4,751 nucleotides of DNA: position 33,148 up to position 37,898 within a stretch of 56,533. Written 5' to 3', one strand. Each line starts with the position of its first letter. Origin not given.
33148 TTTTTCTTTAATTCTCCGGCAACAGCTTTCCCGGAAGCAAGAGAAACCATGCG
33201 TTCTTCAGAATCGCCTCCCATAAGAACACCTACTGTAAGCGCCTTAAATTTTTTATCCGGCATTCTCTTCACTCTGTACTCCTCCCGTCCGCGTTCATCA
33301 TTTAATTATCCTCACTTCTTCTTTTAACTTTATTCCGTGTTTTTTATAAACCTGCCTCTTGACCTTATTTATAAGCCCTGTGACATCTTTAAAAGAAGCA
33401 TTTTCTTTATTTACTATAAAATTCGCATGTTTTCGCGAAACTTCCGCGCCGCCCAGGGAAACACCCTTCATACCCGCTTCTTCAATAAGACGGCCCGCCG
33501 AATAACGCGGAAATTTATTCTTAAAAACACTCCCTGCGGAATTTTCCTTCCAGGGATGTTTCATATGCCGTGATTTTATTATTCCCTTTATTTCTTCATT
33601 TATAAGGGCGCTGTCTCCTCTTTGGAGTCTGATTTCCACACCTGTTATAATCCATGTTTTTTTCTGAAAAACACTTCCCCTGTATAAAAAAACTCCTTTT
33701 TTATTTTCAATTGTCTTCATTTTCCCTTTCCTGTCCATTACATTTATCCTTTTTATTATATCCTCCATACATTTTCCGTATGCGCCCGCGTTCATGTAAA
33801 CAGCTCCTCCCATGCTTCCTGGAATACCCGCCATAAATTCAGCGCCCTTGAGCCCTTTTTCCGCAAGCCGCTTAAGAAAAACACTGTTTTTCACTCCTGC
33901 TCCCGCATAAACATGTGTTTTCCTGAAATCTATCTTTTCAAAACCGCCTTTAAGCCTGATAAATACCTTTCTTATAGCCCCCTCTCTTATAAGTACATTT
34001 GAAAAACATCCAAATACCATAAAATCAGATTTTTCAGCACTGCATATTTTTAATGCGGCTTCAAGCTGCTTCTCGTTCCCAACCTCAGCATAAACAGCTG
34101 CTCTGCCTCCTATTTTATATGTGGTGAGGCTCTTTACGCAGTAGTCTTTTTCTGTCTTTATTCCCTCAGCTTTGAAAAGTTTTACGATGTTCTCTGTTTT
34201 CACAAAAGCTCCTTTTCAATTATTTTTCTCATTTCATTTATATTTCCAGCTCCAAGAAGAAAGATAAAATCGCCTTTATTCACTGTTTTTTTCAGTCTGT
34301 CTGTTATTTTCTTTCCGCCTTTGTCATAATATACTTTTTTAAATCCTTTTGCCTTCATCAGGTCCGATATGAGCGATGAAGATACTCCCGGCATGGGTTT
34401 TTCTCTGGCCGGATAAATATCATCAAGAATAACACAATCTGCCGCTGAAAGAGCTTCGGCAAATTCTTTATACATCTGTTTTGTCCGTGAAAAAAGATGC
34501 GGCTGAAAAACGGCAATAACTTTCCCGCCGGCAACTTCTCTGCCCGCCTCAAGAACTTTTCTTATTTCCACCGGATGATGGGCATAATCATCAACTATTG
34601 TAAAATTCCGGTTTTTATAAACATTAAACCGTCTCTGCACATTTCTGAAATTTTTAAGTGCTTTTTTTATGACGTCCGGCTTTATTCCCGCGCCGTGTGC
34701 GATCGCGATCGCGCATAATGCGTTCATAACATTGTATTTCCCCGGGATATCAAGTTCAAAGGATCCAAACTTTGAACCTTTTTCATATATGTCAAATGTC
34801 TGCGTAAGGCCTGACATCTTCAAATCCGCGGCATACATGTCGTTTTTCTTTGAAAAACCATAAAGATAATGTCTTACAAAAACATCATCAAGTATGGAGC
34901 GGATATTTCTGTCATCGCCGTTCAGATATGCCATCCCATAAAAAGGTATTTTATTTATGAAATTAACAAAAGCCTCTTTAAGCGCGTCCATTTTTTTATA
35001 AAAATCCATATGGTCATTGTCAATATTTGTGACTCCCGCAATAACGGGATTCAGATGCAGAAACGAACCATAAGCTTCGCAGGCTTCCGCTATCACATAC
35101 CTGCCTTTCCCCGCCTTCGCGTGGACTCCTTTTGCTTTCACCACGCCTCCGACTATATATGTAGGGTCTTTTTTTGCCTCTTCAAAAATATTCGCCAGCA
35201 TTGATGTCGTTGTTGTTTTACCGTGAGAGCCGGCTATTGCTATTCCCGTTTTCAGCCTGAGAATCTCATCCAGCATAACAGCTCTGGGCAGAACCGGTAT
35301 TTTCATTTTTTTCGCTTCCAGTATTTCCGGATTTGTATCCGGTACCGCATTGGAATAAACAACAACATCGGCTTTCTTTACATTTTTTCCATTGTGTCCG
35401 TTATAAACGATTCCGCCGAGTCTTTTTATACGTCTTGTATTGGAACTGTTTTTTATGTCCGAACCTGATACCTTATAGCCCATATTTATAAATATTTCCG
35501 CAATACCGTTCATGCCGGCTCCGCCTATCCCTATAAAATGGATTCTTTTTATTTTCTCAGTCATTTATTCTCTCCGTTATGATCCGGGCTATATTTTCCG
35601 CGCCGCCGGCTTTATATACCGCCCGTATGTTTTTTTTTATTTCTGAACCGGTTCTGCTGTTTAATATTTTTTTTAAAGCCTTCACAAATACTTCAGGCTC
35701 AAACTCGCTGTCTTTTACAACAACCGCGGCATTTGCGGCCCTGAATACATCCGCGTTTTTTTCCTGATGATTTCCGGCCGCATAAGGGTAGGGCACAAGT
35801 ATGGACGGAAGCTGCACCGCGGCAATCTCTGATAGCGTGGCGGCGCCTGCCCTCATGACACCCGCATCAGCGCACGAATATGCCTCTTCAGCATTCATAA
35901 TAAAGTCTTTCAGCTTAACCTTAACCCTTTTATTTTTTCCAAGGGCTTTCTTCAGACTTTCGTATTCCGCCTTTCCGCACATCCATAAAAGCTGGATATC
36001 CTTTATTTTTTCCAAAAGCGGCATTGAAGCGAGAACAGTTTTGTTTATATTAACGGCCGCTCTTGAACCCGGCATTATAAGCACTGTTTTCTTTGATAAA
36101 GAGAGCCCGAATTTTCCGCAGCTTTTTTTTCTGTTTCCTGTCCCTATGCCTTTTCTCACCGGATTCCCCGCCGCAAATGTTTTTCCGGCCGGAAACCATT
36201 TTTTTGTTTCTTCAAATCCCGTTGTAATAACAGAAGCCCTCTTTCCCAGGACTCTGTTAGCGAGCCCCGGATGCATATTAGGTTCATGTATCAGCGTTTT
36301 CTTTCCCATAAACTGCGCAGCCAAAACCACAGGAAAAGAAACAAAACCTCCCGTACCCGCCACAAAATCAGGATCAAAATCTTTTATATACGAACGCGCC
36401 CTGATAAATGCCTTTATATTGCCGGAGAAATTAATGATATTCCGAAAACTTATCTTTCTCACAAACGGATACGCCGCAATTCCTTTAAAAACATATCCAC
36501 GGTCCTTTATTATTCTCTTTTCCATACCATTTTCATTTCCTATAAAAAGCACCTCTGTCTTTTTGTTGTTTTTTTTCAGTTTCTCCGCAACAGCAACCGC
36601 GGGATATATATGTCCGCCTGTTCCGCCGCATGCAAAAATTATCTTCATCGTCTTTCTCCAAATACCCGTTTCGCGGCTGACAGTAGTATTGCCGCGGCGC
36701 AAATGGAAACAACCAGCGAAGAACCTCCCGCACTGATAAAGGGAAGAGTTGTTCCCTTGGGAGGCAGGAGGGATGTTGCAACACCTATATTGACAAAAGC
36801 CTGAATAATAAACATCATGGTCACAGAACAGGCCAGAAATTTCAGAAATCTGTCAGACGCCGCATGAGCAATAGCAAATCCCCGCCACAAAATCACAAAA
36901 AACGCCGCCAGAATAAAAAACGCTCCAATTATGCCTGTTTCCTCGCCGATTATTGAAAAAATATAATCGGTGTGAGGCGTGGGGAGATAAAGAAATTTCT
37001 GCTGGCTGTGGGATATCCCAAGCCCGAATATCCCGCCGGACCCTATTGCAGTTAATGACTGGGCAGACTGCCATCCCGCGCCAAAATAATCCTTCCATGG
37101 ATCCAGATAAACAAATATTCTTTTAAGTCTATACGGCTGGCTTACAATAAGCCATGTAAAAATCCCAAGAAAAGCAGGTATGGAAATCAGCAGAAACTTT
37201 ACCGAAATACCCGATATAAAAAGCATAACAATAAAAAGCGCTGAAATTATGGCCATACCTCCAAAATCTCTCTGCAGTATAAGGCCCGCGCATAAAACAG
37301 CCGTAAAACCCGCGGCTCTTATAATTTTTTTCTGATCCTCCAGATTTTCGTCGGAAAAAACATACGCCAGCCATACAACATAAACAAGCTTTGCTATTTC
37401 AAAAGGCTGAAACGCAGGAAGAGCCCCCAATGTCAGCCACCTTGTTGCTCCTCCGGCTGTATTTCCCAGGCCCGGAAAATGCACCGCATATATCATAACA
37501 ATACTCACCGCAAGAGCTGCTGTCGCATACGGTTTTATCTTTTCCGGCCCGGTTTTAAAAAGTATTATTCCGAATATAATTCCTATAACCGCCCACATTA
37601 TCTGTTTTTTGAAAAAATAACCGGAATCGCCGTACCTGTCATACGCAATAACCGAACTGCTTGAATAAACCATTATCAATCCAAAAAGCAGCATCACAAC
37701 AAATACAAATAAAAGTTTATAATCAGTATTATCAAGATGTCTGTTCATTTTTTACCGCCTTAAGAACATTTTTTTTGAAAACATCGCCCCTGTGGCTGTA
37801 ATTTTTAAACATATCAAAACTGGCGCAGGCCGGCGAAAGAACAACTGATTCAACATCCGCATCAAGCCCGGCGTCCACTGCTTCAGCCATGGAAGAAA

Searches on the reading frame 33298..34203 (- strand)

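Call 66: search_protein_families(library=pfam, proteins=[window:33298-34203:-], max_evalue=0.00001)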
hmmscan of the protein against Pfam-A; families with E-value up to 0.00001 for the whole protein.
window:33298-34203:- (301 aa): 2 families
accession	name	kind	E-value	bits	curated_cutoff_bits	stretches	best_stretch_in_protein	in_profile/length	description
PF02873.21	MurB_C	-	1.1e-33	115.8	27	1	201-300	2-99/99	UDP-N-acetylenolpyruvoylglucosamine reductase, C-terminal domain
PF01565.28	FAD_binding_4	-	1.7e-17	63.9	26.4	1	36-165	2-138/139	FAD binding domain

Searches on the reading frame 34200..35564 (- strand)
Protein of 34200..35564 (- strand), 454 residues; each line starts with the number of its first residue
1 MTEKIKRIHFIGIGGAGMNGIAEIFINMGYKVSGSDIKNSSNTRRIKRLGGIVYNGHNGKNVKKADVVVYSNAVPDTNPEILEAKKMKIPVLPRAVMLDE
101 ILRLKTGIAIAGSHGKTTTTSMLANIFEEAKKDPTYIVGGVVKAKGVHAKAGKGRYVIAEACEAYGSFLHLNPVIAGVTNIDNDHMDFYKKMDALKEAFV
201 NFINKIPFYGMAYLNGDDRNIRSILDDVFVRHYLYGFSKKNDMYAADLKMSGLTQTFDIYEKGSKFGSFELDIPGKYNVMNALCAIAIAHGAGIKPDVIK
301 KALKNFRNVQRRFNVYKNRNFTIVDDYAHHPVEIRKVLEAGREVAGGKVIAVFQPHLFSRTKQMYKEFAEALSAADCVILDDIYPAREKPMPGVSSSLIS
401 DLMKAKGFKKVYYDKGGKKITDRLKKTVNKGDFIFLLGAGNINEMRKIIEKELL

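Call 66: search_protein_families(library=pfam, proteins=[window:34200-35564:-], max_evalue=0.00001)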
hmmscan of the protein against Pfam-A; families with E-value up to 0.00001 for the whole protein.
window:34200-35564:- (454 aa): 3 families
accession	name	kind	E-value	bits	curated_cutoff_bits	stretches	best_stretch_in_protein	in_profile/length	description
PF08245.18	Mur_ligase_M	-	3.7e-29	102.6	24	1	110-289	1-200/200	Mur ligase middle domain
PF01225.30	Mur_ligase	-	3e-25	88.9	21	1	7-105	1-94/95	Mur ligase family, catalytic domain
PF02875.26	Mur_ligase_C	-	7.6e-19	69.2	28.4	1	311-440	1-127/127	Mur ligase, glutamate ligase domain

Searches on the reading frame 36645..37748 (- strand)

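Call 66: search_protein_families(library=pfam, proteins=[window:36645-37748:-], max_evalue=0.00001)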
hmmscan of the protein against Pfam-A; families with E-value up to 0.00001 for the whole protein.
window:36645-37748:- (367 aa): 1 family
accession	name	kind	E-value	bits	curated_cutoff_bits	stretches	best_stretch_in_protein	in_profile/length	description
PF01098.24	FTSW_RODA_SPOVE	-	1.6e-97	327.1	26.4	1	12-360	3-352/356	Cell cycle protein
